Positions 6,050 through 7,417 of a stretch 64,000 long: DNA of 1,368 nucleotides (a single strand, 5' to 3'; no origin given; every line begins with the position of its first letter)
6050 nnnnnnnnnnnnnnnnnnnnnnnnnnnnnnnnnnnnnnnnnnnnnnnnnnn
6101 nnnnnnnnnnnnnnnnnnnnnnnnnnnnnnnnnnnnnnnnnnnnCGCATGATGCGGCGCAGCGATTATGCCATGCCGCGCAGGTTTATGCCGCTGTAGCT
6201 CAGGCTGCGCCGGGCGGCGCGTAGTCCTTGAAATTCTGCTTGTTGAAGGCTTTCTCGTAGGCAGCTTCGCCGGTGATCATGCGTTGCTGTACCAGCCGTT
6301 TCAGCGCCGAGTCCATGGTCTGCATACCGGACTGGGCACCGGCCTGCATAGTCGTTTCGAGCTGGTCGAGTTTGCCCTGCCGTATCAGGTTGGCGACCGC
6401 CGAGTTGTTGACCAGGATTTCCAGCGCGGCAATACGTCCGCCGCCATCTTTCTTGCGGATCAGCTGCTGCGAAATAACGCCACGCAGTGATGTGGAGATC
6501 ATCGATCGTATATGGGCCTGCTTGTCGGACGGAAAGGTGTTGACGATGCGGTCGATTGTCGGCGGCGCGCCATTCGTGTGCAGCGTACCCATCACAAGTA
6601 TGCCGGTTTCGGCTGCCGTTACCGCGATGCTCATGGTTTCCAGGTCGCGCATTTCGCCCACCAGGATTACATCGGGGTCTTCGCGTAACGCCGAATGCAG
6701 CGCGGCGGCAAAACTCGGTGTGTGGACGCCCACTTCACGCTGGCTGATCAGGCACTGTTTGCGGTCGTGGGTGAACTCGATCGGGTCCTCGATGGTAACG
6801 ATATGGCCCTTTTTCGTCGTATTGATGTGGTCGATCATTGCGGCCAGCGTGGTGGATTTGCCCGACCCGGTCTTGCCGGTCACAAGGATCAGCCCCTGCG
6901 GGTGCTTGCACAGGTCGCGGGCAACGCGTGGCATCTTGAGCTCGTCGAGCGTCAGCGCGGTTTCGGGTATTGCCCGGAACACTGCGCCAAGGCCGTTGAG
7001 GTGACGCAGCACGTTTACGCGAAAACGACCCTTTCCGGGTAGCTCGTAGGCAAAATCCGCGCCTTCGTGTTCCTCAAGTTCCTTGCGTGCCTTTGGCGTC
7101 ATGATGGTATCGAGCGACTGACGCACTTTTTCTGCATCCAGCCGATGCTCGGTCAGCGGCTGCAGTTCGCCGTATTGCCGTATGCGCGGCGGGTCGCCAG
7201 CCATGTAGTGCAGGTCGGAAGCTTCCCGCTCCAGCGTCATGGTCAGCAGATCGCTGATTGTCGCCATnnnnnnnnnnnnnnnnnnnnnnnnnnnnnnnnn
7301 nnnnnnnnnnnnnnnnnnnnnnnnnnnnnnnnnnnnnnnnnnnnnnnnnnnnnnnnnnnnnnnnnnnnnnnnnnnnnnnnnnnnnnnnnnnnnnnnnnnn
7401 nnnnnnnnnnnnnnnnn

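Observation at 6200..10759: HEAT-repeat Ser/Thr kinase translationally coupled to two divergent PilT-family ATPases, wedged between mrp and metG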

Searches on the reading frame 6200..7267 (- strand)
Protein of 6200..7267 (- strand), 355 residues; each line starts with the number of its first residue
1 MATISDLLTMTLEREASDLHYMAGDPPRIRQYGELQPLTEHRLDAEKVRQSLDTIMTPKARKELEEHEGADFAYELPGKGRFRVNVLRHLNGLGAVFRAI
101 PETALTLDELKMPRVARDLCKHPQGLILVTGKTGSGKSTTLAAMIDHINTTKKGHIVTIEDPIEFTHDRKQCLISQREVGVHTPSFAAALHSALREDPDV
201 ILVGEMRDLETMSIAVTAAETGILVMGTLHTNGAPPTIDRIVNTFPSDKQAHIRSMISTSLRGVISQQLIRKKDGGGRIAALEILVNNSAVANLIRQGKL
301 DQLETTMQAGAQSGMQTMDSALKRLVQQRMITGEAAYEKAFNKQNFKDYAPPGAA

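Call 7: search_protein_families(library=pfam, proteins=[window:6200-7267:-])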
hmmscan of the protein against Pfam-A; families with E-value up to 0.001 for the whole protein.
window:6200-7267:- (355 aa): 7 families
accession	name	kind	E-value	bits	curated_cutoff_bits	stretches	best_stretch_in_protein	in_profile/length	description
PF00437.27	T2SSE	-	4.6e-48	164.2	24.9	1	8-284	16-288/370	Type II/IV secretion system protein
PF01580.24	FtsK_SpoIIIE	-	5.9e-05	23.1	24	1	115-157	31-72/221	FtsK/SpoIIIE family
PF01935.23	DUF87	-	0.00012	22.7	23.2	1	128-157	27-56/220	Helicase HerA, central domain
PF13555.12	AAA_29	-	0.00023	21.3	27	1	122-145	20-43/61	P-loop containing region of AAA domain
PF13604.12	AAA_30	-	0.0005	20.3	27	0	115-207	9-98/191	AAA domain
PF13401.12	AAA_22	-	0.00074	20.3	27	0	123-153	4-33/130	AAA domain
PF10236.15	DAP3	-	0.00083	19.1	23.1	0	120-176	19-74/311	Mitochondrial ribosomal death-associated protein 3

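Call 8: search_protein_families(library=ncbifam, proteins=[window:6200-7267:-])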
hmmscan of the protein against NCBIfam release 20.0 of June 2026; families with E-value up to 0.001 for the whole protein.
window:6200-7267:- (355 aa): 18 families
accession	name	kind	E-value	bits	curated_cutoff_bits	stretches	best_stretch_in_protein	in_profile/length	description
TIGR01420.1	pilT_fam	subfamily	2.5e-136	454.4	319.1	1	4-344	2-342/343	PilT/PilU family type 4a pilus ATPase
TIGR02524.1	dot_icm_DotB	equivalog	4.2e-46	157.8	463.3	1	4-332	6-346/358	Dot/Icm type IV secretion system ATPase DotB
TIGR02525.1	plasmid_TraJ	equivalog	7.4e-44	150.2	368.3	1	4-290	12-318/372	plasmid transfer ATPase TraJ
TIGR02533.1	type_II_gspE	equivalog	5.2e-41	140.8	630.25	1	116-272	235-381/486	type II secretion system ATPase GspE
TIGR02538.1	type_IV_pilB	equivalog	2.6e-40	138.6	675.65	1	82-272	268-454/564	type IV-A pilus assembly ATPase PilB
NF007755.0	PRK10436.1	equivalog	3.7e-40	138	617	1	3-272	88-357/465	type II secretion system protein GspE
NF041000.1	ATPase_ComGA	equivalog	8.8e-35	120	300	1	113-271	117-266/267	competence type IV pilus ATPase ComGA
NF053534.1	T4PilAsmATPsTfpB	equivalog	2.1e-33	115.6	850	1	117-272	329-474/584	type IV pilus assembly ATPase TfpB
NF058587.1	archaellum_moto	equivalog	7e-17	61.4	550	1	127-241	278-393/527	archaellum flagellar ATPase motor FlaI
TIGR02782.1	TrbB_P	equivalog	2.6e-15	56.5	304.55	1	127-288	139-295/303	P-type conjugative transfer ATPase TrbB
TIGR02788.1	VirB11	equivalog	1.6e-14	53.7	249.95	1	127-253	147-275/308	P-type DNA transfer ATPase VirB11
TIGR03819.1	heli_sec_ATPase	hypoth_equivalog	2.8e-11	43.2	373.15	1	126-235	180-291/340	TadA family conjugal transfer-associated ATPase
NF010469.0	PRK13894.1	subfamily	3.5e-11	43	508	1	127-279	152-301/320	conjugal transfer ATPase TrbB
NF010407.0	PRK13833.1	subfamily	5.7e-09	35.8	499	1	127-267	147-285/323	conjugal transfer protein TrbB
NF010425.0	PRK13851.1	equivalog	1.2e-08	34.3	461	1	125-210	163-249/344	type IV secretion system protein VirB11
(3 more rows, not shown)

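Call 9: search_protein_families(library=padloc, proteins=[window:6200-7267:-], max_evalue=0.01)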
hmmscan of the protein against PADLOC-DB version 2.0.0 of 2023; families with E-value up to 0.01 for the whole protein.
window:6200-7267:- (355 aa): 6 families
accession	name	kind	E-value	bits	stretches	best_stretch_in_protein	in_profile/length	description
PDLC04140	mad8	-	3.7e-07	27.9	1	124-192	27-76/314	mads_8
PDLC04105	HerA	-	0.00028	17.6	1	128-159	170-201/576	-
PDLC04135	mad3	-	0.0023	15.5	1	125-144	23-42/374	mads_3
PDLC01734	typeIV_RecD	-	0.0085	12.4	0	126-151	356-381/763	RecD_0_IVD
PDLC01148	RecD_like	-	0.0095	12.2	0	127-155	331-359/719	RecD/Tra ATPase fused to N-terminal HHH domain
PDLC04101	HerA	-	0.0096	12.7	0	128-157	172-201/400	-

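Call 14: search_solved_structures(query=window:6200-7267:-, max_evalue=1e-20)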
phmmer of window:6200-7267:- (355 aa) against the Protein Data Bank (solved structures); distinct sequences matched with E-value up to 1e-20: 23.
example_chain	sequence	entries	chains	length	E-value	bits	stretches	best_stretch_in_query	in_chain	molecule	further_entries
3jvu_A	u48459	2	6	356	3.8e-108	364.7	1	4-347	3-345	Twitching mobility protein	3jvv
6ojx_A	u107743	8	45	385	2e-94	319.6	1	1-340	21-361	Twitching motility pilus retraction ATPase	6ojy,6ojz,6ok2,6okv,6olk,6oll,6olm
5zfq_A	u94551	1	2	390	2.2e-94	319.5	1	1-347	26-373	Twitching motility pilus retraction protein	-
2gsz_A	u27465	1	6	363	5e-93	315.1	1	5-340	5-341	twitching motility protein PilT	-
2ewv_A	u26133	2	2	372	5.4e-93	314.9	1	5-340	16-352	twitching motility protein PilT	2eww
5fl3_A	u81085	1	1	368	1.7e-84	287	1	6-346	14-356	PILI RETRACTION PROTEIN PILT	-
9n32_A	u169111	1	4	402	1.7e-81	277.1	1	6-340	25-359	PilU protein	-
10my_A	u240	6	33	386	1.6e-75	257.5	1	8-340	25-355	PilT/PilU family type 4a pilus ATPase | Twitching motility protein PilT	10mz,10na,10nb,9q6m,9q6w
2eyu_A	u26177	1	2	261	2.5e-74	253.6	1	109-340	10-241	twitching motility protein PilT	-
6geb_A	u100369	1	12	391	1.1e-39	139.8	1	14-329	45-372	DotB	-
1p9r_A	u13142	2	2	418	1.2e-31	113.4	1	82-271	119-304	General secretion pathway protein E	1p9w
4kss_A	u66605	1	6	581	1.9e-31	112.7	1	82-271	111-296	Type II secretion system protein E, hemolysin-coregulated protein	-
4ksr_A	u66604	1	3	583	2.2e-31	112.5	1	82-271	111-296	Type II secretion system protein E, Hemolysin-coregulated protein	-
4pht_A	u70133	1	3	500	2.8e-31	112.2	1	82-271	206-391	General secretory pathway protein E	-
6olj_C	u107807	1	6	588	3.3e-31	111.9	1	6-244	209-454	Type IV pilus biogenesis ATPase PilB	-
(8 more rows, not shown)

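Call 22: search_solved_structures(query=window:6200-7267:-, max_evalue=1e-60, show_alignments=5)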
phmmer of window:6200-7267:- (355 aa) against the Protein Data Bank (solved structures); distinct sequences matched with E-value up to 1e-60: 9.
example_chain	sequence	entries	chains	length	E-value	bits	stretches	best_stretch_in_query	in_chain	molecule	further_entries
3jvu_A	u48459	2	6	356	3.8e-108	364.7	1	4-347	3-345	Twitching mobility protein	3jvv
6ojx_A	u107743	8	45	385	2e-94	319.6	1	1-340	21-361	Twitching motility pilus retraction ATPase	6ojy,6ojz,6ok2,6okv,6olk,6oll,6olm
5zfq_A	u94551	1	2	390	2.2e-94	319.5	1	1-347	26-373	Twitching motility pilus retraction protein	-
2gsz_A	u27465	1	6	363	5e-93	315.1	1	5-340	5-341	twitching motility protein PilT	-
2ewv_A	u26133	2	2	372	5.4e-93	314.9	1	5-340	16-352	twitching motility protein PilT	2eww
5fl3_A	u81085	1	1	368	1.7e-84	287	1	6-346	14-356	PILI RETRACTION PROTEIN PILT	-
9n32_A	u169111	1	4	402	1.7e-81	277.1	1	6-340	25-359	PilU protein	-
10my_A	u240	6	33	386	1.6e-75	257.5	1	8-340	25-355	PilT/PilU family type 4a pilus ATPase | Twitching motility protein PilT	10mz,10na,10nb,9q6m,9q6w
2eyu_A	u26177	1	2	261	2.5e-74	253.6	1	109-340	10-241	twitching motility protein PilT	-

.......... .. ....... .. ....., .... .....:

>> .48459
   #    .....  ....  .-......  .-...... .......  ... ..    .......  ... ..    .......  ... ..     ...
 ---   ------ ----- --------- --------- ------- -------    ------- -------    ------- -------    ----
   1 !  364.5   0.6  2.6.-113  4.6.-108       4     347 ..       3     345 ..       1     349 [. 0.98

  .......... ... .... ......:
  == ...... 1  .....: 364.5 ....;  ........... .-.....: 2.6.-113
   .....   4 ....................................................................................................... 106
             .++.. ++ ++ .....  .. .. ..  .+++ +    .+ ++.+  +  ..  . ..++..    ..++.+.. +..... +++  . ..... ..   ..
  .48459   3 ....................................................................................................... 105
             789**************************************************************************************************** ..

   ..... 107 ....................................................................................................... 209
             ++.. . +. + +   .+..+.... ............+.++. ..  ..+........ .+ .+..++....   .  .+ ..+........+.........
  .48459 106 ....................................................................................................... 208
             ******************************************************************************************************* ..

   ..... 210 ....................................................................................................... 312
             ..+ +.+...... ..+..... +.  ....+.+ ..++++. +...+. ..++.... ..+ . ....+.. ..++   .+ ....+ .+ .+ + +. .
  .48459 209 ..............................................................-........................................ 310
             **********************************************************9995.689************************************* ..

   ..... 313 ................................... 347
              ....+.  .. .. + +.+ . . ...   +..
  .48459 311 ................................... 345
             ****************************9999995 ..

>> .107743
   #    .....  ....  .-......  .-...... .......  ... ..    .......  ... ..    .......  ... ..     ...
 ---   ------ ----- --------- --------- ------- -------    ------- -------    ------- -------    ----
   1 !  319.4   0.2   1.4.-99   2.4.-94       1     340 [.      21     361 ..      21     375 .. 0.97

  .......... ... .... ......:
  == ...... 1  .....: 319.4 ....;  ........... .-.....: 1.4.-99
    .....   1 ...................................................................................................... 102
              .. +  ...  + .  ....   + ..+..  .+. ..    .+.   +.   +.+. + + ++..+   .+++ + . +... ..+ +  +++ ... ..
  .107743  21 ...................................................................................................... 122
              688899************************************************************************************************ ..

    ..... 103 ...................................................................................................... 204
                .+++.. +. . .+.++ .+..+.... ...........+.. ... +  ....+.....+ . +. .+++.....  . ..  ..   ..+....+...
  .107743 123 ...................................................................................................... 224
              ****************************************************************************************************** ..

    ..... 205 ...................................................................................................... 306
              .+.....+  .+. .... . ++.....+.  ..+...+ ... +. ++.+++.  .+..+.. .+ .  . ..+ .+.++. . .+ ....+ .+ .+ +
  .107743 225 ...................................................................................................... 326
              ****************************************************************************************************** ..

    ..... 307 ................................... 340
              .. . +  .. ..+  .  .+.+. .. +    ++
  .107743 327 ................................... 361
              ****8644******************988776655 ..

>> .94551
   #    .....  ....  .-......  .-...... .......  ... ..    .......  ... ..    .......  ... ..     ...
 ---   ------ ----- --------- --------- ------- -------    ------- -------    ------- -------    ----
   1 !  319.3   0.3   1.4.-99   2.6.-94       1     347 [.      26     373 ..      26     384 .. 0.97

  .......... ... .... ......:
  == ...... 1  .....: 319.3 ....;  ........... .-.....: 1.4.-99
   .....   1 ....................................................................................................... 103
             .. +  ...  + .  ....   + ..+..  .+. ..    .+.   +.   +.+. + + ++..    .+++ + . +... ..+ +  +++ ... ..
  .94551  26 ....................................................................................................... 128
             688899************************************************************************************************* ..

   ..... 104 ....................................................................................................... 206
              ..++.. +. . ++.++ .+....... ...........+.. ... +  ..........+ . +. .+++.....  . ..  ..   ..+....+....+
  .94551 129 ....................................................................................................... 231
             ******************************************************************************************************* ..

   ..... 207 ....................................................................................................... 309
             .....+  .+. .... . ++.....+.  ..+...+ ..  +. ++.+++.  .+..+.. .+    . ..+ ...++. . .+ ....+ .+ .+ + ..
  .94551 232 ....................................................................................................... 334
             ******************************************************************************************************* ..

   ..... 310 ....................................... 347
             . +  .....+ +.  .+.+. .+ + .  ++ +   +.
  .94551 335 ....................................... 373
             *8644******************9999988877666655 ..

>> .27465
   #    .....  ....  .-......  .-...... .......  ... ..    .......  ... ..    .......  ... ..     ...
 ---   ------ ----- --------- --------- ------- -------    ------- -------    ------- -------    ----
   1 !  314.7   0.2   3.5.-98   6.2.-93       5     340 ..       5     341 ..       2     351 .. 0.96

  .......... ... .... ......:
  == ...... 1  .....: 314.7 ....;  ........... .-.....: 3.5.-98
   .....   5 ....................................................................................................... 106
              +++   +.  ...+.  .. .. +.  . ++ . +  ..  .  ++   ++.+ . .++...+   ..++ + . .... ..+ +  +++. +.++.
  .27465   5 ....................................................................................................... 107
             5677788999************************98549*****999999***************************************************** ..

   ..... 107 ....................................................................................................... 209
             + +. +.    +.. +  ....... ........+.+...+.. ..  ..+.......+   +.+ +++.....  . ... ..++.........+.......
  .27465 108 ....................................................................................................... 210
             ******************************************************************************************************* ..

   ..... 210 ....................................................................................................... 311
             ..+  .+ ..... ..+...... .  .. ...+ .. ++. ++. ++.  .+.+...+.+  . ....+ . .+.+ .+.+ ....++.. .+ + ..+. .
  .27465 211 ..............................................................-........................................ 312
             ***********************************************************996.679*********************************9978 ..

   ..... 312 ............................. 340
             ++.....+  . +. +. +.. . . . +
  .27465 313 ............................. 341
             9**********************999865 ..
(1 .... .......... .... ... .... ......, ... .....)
